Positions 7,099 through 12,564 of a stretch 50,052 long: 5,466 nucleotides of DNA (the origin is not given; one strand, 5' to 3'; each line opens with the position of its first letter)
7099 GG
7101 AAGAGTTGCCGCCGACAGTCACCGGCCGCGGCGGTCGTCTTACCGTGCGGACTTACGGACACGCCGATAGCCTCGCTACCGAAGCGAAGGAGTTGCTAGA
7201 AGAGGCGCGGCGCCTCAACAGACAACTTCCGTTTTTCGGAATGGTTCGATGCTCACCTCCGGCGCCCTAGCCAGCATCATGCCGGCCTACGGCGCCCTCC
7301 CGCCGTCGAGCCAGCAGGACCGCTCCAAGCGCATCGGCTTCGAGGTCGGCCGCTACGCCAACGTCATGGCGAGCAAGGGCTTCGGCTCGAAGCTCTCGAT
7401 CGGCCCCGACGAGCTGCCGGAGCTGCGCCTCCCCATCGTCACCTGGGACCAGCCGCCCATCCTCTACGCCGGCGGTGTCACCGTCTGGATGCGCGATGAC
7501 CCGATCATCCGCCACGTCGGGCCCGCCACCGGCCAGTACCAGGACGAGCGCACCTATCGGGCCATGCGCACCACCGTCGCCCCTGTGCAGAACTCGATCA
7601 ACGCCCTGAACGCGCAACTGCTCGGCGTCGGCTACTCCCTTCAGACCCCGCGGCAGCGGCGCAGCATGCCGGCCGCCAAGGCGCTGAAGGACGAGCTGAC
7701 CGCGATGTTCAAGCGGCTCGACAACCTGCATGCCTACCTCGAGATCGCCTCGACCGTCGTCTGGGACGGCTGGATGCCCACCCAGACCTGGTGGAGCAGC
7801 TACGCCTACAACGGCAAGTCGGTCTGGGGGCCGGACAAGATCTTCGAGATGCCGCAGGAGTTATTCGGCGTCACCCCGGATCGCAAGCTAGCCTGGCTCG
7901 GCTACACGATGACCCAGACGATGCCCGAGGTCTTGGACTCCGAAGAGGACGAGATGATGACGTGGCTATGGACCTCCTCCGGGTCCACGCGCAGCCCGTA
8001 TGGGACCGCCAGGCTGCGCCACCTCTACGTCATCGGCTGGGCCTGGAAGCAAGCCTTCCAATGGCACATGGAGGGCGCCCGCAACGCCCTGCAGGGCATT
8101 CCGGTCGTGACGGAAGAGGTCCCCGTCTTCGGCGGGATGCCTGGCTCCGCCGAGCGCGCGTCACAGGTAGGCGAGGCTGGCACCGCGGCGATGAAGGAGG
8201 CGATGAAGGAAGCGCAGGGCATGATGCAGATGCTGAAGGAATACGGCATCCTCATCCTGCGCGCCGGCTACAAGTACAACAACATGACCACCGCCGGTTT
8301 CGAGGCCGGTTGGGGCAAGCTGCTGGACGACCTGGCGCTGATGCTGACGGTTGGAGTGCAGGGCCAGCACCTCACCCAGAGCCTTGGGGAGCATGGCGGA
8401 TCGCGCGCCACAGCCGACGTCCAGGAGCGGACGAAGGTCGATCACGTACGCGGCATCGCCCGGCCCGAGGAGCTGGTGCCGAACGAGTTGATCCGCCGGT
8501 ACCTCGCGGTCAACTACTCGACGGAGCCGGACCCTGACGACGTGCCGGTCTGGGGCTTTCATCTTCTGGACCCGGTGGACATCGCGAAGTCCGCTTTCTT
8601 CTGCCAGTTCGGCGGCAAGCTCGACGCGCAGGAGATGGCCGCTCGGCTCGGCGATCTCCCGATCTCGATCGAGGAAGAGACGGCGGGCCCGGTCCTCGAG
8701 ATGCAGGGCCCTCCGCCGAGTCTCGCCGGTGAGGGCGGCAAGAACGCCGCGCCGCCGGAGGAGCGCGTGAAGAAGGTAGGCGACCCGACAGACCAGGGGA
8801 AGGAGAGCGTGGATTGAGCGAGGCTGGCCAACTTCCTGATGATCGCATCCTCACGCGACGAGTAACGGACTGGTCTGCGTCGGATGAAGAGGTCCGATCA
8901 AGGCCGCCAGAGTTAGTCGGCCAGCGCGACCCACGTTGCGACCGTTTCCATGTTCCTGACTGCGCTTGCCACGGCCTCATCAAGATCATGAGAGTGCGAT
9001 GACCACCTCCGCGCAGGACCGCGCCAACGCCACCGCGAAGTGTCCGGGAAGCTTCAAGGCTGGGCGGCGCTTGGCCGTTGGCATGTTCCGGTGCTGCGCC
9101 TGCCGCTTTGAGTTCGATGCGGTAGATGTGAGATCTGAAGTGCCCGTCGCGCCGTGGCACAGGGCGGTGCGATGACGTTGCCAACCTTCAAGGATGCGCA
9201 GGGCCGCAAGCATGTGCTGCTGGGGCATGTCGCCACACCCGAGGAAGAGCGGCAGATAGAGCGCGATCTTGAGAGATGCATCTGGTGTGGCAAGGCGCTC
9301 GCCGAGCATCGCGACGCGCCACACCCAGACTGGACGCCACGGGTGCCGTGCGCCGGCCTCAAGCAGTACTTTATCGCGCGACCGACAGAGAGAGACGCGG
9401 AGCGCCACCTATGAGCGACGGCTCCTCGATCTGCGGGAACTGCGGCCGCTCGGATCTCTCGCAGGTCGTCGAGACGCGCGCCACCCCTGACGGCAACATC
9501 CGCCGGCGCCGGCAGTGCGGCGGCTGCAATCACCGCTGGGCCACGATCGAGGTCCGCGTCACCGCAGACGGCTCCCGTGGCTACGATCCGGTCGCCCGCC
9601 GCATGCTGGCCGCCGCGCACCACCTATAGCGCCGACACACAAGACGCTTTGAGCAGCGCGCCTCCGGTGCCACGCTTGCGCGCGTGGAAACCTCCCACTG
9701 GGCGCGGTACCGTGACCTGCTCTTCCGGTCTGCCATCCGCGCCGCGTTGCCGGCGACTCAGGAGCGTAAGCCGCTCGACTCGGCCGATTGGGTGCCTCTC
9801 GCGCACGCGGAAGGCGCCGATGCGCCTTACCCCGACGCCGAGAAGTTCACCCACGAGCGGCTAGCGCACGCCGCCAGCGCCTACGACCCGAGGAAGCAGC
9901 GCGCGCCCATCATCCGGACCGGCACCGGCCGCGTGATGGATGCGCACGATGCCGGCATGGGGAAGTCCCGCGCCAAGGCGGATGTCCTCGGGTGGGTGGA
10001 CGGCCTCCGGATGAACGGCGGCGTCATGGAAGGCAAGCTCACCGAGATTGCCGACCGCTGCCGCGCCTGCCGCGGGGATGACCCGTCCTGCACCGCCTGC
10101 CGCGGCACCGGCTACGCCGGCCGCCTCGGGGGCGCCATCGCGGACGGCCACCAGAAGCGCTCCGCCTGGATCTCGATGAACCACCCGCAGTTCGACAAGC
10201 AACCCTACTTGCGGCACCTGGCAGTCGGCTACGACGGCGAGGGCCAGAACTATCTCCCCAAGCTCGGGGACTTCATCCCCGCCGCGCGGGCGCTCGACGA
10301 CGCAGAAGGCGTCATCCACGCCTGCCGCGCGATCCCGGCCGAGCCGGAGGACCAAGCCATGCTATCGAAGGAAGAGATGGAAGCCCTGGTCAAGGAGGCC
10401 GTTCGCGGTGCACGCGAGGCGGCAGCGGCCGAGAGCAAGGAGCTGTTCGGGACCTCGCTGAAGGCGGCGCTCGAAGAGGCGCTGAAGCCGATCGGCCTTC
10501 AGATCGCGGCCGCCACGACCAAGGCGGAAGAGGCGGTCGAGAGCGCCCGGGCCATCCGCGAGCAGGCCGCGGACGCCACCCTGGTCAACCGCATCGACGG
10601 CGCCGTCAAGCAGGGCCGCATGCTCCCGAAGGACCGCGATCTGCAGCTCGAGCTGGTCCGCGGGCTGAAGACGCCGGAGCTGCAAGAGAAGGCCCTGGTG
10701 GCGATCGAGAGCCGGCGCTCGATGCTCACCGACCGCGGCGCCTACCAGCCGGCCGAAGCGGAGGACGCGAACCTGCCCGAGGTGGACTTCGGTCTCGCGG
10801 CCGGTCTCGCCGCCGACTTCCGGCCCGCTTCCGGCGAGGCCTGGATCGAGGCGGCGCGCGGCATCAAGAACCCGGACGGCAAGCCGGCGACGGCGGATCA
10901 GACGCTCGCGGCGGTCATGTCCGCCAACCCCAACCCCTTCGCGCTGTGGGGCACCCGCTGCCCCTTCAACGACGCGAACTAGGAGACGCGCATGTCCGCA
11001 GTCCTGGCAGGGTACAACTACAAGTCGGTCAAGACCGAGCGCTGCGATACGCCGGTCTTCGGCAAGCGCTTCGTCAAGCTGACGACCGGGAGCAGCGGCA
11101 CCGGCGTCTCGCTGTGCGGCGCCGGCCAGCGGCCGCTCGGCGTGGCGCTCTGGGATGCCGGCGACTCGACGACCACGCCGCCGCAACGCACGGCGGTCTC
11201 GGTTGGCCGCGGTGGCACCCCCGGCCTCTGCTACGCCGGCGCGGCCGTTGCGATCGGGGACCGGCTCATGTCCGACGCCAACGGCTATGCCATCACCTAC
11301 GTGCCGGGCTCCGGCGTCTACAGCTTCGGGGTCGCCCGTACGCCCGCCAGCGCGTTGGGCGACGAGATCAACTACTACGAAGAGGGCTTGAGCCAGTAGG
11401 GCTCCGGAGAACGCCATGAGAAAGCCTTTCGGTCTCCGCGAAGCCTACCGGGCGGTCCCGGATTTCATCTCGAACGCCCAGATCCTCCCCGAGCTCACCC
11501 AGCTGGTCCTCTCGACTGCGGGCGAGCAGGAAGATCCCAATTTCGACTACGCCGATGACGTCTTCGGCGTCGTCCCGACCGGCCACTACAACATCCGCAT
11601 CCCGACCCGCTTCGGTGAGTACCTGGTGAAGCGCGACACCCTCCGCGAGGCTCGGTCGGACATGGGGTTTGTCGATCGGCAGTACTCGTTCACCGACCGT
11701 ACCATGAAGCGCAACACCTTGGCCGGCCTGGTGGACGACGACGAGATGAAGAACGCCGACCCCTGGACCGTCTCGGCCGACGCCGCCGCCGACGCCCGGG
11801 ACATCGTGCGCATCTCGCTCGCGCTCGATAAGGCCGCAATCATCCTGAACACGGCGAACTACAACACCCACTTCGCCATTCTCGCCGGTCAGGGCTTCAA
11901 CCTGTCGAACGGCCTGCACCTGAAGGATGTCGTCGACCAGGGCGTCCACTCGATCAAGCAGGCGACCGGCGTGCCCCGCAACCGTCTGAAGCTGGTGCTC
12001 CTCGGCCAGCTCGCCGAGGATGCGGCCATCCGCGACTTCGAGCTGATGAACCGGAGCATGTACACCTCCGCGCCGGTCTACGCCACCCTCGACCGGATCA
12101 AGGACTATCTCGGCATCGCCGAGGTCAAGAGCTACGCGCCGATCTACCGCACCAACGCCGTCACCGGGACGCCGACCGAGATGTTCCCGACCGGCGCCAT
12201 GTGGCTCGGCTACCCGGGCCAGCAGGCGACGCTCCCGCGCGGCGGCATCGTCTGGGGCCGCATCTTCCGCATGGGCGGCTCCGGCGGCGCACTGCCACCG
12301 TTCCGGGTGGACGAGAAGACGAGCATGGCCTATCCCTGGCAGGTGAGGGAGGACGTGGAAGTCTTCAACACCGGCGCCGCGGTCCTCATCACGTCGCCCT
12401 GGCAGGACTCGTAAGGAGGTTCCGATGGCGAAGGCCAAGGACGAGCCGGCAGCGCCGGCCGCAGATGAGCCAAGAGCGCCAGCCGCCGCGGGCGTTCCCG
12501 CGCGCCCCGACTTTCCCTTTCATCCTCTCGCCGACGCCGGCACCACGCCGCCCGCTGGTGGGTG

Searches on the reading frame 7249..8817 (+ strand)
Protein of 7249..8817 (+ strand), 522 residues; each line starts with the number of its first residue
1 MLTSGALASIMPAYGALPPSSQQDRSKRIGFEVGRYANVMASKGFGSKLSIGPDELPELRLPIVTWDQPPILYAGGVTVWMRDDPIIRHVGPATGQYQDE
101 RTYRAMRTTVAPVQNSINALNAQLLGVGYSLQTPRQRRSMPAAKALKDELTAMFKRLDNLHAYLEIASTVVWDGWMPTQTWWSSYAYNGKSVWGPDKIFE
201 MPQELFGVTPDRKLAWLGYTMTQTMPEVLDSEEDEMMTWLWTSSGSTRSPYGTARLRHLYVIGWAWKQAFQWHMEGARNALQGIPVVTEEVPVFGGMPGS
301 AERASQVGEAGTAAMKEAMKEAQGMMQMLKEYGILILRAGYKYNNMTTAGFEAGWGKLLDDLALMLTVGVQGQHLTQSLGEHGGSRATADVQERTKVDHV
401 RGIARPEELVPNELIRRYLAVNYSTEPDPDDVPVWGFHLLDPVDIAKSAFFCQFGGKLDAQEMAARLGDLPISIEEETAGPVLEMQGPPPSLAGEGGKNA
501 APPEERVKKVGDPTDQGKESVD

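Call 9: search_protein_families(library=phrogs, proteins=[window:7249-8817:+], max_evalue=0.01)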
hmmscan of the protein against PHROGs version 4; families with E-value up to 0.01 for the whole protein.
window:7249-8817:+ (522 aa): 1 family
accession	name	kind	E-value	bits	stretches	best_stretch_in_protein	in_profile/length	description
phrog_113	-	head and packaging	6.3e-14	52.1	2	96-287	66-246/1272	portal protein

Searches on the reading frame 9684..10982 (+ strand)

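Call 9: search_protein_families(library=phrogs, proteins=[window:9684-10982:+], max_evalue=0.01)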
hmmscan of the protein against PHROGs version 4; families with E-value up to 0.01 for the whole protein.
window:9684-10982:+ (432 aa): 1 family
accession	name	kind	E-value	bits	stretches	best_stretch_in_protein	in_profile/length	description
phrog_976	-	head and packaging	3.1e-09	37.7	2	54-124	51-107/415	head maturation protease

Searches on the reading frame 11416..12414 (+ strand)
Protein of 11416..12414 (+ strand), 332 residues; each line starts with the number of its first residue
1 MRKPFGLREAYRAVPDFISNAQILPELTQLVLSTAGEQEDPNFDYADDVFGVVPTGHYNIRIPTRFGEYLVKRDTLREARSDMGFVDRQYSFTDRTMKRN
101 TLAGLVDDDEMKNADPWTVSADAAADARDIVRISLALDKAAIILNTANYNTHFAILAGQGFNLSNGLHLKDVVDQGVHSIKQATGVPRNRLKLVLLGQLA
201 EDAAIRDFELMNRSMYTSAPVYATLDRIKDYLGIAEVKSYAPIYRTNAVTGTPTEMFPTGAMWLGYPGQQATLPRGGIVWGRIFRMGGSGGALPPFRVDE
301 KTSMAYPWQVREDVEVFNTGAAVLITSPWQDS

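Call 9: search_protein_families(library=phrogs, proteins=[window:11416-12414:+], max_evalue=0.01)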
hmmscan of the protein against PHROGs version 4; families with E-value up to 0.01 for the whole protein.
window:11416-12414:+ (332 aa): 1 family
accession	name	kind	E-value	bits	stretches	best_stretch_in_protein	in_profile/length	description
phrog_1005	-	head and packaging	5.6e-14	53.1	1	45-327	29-312/315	major head protein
